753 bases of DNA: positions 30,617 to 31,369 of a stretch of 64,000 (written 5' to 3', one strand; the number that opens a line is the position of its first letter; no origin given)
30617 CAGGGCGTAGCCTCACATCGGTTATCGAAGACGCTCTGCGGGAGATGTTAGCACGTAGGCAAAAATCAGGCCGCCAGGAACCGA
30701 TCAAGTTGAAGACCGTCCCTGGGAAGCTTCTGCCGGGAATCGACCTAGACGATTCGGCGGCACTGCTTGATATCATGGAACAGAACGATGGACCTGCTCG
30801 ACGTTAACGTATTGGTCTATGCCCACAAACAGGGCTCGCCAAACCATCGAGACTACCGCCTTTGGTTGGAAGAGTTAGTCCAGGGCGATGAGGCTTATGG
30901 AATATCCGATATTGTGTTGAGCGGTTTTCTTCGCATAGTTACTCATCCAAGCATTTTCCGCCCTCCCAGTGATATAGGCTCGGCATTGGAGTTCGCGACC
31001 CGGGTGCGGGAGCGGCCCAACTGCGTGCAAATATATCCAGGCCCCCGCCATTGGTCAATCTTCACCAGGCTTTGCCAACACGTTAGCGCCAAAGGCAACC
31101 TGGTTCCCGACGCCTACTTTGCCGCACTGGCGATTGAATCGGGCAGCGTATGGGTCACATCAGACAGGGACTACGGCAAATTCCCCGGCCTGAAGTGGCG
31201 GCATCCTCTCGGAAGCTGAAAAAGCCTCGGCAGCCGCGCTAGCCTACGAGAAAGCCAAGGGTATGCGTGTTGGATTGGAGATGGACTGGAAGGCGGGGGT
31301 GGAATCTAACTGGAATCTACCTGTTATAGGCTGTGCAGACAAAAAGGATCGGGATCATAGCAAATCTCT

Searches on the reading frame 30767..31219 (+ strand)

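Call 73: search_protein_families(library=pfam, proteins=[window:30767-31219:+], max_evalue=0.001)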
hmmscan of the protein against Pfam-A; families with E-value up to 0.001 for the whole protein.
window:30767-31219:+ (150 aa): 1 family
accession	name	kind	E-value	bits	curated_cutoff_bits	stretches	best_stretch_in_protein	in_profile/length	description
PF01850.27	PIN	-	2.6e-13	51.1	23.6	1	10-139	2-117/120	PIN domain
